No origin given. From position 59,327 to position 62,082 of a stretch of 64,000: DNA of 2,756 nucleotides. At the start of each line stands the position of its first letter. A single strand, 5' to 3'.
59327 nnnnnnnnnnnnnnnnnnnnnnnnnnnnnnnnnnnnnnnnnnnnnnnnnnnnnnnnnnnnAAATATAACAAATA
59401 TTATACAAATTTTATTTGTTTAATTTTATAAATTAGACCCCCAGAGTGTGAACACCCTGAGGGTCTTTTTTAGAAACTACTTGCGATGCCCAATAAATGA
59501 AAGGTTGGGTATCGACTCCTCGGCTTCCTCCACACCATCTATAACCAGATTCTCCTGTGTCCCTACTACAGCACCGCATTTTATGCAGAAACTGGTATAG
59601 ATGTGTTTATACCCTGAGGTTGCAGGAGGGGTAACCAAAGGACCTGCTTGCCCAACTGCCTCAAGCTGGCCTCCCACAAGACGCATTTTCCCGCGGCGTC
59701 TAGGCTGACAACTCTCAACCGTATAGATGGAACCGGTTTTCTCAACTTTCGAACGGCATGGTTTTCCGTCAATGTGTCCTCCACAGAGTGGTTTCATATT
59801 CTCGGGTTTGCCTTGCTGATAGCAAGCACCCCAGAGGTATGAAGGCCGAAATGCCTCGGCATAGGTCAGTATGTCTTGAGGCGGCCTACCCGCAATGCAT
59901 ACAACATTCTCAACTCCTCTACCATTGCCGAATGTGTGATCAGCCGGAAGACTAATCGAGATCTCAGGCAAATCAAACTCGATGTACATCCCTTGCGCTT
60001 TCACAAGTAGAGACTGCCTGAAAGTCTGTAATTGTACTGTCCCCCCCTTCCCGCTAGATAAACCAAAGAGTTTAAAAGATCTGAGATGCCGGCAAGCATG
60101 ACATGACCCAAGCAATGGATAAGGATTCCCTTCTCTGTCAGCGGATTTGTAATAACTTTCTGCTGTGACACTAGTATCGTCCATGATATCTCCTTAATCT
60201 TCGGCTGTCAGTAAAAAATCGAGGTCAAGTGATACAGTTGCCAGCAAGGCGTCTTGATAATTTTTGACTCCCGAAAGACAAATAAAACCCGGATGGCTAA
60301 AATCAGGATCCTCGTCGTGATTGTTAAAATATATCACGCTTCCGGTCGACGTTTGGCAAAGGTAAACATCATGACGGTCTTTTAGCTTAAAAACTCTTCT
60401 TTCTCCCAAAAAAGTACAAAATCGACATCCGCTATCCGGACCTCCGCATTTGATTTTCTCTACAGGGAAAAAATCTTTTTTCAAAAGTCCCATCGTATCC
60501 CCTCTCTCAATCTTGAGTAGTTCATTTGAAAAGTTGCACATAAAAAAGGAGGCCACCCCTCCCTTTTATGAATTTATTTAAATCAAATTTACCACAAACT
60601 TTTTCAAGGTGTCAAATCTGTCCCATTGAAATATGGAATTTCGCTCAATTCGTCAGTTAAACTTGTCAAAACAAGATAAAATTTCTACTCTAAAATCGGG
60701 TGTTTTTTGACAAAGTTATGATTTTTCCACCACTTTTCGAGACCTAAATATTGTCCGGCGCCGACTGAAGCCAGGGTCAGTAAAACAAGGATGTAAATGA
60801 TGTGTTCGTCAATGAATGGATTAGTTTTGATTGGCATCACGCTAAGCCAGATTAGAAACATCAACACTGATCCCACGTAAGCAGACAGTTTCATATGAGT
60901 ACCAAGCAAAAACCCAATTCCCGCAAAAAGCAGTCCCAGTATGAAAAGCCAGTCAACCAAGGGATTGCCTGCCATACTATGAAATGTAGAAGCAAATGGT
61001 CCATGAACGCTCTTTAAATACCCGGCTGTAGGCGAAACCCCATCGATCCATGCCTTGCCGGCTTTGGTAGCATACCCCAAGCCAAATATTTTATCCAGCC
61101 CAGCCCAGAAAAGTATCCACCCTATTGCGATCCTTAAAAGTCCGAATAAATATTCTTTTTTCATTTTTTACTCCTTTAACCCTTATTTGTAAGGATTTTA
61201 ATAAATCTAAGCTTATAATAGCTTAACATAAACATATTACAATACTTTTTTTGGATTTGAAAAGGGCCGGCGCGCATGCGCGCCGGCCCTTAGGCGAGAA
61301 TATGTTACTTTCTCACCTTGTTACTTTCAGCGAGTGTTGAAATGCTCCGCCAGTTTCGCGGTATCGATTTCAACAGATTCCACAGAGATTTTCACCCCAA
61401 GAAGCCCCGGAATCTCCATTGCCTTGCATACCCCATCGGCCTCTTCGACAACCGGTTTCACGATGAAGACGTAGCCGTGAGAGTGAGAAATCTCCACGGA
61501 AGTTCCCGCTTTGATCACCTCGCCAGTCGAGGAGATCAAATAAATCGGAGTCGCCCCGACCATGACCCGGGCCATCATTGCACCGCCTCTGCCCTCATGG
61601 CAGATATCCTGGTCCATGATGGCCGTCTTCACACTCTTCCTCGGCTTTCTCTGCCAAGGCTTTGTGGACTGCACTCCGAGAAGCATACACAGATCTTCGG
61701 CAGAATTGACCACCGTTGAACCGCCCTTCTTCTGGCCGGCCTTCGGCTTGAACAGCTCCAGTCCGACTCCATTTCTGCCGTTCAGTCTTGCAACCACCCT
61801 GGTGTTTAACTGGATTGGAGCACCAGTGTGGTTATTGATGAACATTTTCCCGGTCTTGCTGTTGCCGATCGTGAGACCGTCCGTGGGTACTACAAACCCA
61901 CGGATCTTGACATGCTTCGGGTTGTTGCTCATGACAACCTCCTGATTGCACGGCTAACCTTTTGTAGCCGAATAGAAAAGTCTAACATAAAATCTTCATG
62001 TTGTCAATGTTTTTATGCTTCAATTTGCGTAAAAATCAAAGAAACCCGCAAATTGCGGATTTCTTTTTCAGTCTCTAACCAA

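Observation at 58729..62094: Five-gene non-ribosomal insertion splitting rpsJ from rplC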

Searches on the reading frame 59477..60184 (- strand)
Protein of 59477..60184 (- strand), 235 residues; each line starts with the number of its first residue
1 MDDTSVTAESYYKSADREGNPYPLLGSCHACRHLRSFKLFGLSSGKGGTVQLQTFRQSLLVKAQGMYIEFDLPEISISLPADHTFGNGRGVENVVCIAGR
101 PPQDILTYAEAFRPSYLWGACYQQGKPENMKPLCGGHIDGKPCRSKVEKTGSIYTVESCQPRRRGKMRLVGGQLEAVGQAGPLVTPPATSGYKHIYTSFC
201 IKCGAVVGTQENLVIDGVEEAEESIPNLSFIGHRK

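Call 3: search_protein_families(library=pfam, proteins=[window:59477-60184:-], max_evalue=1)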
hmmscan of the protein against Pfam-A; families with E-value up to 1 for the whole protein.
window:59477-60184:- (235 aa): 1 family
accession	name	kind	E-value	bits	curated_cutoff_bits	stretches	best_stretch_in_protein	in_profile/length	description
PF17866.7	AAA_lid_6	-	0.21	12.1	24.3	1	80-95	15-30/60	AAA lid domain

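Call 4: search_protein_families(library=ncbifam, proteins=[window:59477-60184:-], max_evalue=1)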
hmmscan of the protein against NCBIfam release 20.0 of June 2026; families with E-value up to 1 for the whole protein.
window:59477-60184:- (235 aa): 0 families

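Call 5: search_protein_families(library=phrogs, proteins=[window:59477-60184:-], max_evalue=1)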
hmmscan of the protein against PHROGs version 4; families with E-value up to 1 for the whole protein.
window:59477-60184:- (235 aa): 0 families

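Call 11: find_encoding_contigs(protein=window:59477-60184:-, flank=10000, max_places=10)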
Protein window:59477-60184:- (235 aa): 2 contigs read that carry it; 1 place shown.
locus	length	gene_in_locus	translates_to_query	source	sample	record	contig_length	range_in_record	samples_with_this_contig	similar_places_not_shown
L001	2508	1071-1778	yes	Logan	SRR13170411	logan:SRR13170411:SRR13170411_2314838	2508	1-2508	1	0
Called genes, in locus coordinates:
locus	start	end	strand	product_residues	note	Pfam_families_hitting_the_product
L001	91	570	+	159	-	PF07681:DoxX (weak)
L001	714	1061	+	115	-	-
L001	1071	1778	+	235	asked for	-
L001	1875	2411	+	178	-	-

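Call 19: find_homologous_proteins(query=window:59477-60184:-, max_evalue=0.01)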
Query window:59477-60184:- (235 aa): 1 proteins with E <= 0.01 among 142 candidates.
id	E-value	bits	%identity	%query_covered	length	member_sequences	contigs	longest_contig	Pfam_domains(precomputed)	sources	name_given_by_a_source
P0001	4.6e-159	545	100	100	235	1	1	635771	-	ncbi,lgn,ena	-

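Call 55: list_cluster_members(proteins=[P0001, P0002, P0005, P0004])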
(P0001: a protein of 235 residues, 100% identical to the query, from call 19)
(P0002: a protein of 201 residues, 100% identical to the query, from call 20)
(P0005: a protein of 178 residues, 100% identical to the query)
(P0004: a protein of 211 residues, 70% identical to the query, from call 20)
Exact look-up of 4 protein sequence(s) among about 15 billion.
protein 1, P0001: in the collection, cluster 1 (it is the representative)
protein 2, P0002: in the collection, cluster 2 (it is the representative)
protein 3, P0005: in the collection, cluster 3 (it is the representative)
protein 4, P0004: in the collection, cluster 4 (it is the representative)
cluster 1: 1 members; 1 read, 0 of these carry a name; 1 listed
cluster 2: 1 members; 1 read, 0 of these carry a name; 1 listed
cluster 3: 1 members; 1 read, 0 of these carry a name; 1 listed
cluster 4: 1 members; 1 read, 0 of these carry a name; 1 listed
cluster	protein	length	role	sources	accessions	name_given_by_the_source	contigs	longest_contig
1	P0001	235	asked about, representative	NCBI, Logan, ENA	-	-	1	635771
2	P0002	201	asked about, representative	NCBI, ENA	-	-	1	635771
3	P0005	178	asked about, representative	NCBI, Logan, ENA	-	-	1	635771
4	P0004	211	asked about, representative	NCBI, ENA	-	-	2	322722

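Call 59: search_solved_structures(query=window:59477-60184:-, max_evalue=10)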
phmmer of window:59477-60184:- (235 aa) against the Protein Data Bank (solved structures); distinct sequences matched with E-value up to 10: 1.
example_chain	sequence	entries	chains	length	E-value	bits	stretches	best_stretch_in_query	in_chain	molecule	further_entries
4ptt_A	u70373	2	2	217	1.1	11.8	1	71-131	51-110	Antibody pn132p2C05, light chain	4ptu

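Call 61: search_protein_families(library=padloc, proteins=[window:59477-60184:-], max_evalue=1)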
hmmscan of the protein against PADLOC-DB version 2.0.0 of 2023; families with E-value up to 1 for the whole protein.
window:59477-60184:- (235 aa): 0 families

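Call 70: search_dna_similar(query=window:59477-60184:-, collection=phages, mode=protein, max_evalue=0.01, max_rows=10)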
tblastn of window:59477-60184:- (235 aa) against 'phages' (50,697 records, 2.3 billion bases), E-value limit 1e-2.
No match.

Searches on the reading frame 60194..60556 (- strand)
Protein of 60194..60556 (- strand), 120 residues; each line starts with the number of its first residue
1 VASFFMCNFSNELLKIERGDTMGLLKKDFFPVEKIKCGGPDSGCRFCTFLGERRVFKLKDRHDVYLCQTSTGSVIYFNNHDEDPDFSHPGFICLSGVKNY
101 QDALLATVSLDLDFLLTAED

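Call 3: search_protein_families(library=pfam, proteins=[window:60194-60556:-], max_evalue=1)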
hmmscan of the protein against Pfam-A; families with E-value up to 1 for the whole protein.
window:60194-60556:- (120 aa): 1 family
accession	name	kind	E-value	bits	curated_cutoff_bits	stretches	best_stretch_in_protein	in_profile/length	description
PF18423.6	zf_CopZ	-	0.17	12.3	28.4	1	61-81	33-53/62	Zinc binding domain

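Call 4: search_protein_families(library=ncbifam, proteins=[window:60194-60556:-], max_evalue=1)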
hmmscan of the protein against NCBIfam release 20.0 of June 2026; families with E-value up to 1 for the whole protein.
window:60194-60556:- (120 aa): 1 family
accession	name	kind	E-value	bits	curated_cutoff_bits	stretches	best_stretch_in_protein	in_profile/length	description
TIGR02375.1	pseudoazurin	equivalog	0.18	11.6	109.85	1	9-68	12-71/116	pseudoazurin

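Call 5: search_protein_families(library=phrogs, proteins=[window:60194-60556:-], max_evalue=1)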
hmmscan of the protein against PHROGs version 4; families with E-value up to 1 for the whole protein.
window:60194-60556:- (120 aa): 0 families

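Call 60: search_solved_structures(query=window:60194-60493:-, max_evalue=10)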
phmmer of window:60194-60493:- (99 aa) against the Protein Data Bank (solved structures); distinct sequences matched with E-value up to 10: 2.
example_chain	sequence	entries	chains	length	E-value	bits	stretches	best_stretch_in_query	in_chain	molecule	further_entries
9ild_A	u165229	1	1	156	0.77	13.1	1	41-78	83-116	Peptidase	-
2f4i_A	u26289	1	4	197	1.2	12.5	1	52-85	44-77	hypothetical protein TM0957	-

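Call 61: search_protein_families(library=padloc, proteins=[window:60194-60493:-], max_evalue=1)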
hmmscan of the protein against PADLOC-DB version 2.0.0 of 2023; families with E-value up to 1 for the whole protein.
window:60194-60493:- (99 aa): 0 families

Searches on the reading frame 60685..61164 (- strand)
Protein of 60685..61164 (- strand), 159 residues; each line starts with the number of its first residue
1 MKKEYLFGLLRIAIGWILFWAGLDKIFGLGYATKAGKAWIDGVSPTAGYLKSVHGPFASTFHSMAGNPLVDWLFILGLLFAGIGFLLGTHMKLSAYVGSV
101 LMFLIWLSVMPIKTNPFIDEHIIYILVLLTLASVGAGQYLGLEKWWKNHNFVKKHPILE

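Call 3: search_protein_families(library=pfam, proteins=[window:60685-61164:-], max_evalue=1)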
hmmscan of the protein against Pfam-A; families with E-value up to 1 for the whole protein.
window:60685-61164:- (159 aa): 2 families
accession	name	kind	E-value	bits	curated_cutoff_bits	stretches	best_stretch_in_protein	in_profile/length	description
PF07681.17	DoxX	-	4.3e-07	30.9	23.6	1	9-109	4-83/85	DoxX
PF19845.4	DUF6320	-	0.027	14.8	29.9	1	74-145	23-94/186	Family of unknown function (DUF6320)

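Call 4: search_protein_families(library=ncbifam, proteins=[window:60685-61164:-], max_evalue=1)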
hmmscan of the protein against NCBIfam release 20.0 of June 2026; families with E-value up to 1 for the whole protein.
window:60685-61164:- (159 aa): 1 family
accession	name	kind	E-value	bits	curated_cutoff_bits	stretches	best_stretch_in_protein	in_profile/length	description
NF050144.1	matur_HvfX_fam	equivalog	0.031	14.4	80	1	122-146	140-164/165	HvfX family Cu-binding RiPP maturation protein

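Call 5: search_protein_families(library=phrogs, proteins=[window:60685-61164:-], max_evalue=1)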
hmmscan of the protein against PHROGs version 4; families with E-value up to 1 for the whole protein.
window:60685-61164:- (159 aa): 1 family
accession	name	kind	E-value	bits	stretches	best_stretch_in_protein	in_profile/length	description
phrog_263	-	lysis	0.67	10.9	0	97-155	29-85/123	holin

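Call 61: search_protein_families(library=padloc, proteins=[window:60685-61164:-], max_evalue=1)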
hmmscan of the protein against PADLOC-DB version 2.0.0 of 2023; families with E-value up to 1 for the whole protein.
window:60685-61164:- (159 aa): 0 families

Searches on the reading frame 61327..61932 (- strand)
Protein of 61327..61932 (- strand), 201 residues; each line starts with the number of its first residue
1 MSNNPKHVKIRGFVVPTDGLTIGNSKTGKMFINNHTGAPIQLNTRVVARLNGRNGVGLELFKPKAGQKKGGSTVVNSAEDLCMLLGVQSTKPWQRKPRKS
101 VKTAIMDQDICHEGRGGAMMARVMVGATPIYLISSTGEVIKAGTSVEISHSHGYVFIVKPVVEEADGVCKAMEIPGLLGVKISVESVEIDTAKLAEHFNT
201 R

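Call 3: search_protein_families(library=pfam, proteins=[window:61327-61932:-], max_evalue=1)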
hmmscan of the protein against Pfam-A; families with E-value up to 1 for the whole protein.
window:61327-61932:- (201 aa): 1 family
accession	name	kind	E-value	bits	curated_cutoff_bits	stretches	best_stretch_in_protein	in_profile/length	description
PF01957.25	NfeD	-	0.06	14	29.1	1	134-160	31-57/57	NfeD-like C-terminal, partner-binding domain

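Call 4: search_protein_families(library=ncbifam, proteins=[window:61327-61932:-], max_evalue=1)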
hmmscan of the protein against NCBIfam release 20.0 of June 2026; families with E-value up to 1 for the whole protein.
window:61327-61932:- (201 aa): 0 families

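Call 5: search_protein_families(library=phrogs, proteins=[window:61327-61932:-], max_evalue=1)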
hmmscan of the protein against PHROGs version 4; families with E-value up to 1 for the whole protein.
window:61327-61932:- (201 aa): 0 families

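Call 10: find_encoding_contigs(protein=window:61327-61932:-, flank=10000, max_places=10)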
Protein window:61327-61932:- (201 aa): no gene with exactly this product is on record in the collection.

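Call 20: find_homologous_proteins(query=window:61327-61932:-, max_evalue=0.01)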
Query window:61327-61932:- (201 aa): 3 proteins with E <= 0.01 among 157 candidates.
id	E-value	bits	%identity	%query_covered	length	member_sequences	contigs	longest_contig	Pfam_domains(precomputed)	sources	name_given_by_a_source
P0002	5.9e-128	442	100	100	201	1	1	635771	-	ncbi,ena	-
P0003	2.8e-107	375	85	100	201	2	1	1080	-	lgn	-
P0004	3.6e-84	299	70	100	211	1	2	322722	-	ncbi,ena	-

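Call 58: search_solved_structures(query=window:61327-61932:-, max_evalue=10)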
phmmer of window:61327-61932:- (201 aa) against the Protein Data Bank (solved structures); distinct sequences matched with E-value up to 10: 1.
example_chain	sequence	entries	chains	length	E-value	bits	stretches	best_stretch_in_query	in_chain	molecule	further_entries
8xks_K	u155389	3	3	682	0.32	14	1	101-156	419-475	Fatty acid desaturase domain-containing protein | FADL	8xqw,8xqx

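Call 61: search_protein_families(library=padloc, proteins=[window:61327-61932:-], max_evalue=1)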
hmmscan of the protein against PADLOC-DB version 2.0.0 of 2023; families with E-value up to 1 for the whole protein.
window:61327-61932:- (201 aa): 0 families

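Call 69: search_dna_similar(query=window:61327-61932:-, collection=phages, mode=protein, max_evalue=0.01, max_rows=10)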
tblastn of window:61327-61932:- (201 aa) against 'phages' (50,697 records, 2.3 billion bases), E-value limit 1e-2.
No match.

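Call 72: find_related_loci(query=A8, collection=metagenome_contigs, flank=5000)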
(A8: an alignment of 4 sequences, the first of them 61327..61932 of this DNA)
Query A8 (201 aa) in metagenome_contigs; peptide patterns used: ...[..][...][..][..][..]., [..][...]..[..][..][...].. (x = any residue, [..] = any of these).
260 stretches matched a pattern, but none encodes a relative of the query by tblastn (E <= 1e-3).

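Call 73: find_related_loci(query=A8, collection=viral_contigs, flank=5000)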
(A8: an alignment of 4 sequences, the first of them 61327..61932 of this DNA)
Query A8 (201 aa) in viral_contigs; peptide patterns used: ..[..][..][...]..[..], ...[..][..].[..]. (x = any residue, [..] = any of these).
93 stretches matched a pattern, but none encodes a relative of the query by tblastn (E <= 1e-3).

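Call 74: predict_structure(alignment_id=A7)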
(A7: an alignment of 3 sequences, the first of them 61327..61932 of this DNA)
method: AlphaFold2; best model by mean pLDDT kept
length: 201 residues; sequences in the alignment: 3
mean_pLDDT: 31.8   pTM: 0.26
mean pLDDT of the five models: 31.8, 31.5, 29.6, 29.4, 27.4
residues with pLDDT >= 90: 0; 70-90: 0; 50-70: 0; < 50: 201
segments of 3 or more residues with pLDDT < 50: 1-201
pLDDT, mean of each block of 10 residues (from residue 1): 23 26 29 34 38 30 27 30 34 29 23 29 38 41 31 38 37 37 32 29 28
secondary structure, 60 per line:
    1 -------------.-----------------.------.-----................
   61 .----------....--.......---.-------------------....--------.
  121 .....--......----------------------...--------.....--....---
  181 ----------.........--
elements in order: E45-51 E55-61 E72-75 H78-84 E108-111 E120-125 E128-133 E156-158 H167-171 H174-177 H191-199

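Call 100: find_encoding_contigs(protein=P0003, flank=2000, max_places=2)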
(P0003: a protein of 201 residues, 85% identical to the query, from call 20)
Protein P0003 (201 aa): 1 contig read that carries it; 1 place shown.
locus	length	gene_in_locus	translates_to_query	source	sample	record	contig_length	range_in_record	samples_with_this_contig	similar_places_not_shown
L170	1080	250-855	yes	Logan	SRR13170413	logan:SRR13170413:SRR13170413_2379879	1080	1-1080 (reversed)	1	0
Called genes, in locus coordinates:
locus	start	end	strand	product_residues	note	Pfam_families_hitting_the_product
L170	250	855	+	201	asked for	-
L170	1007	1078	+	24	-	?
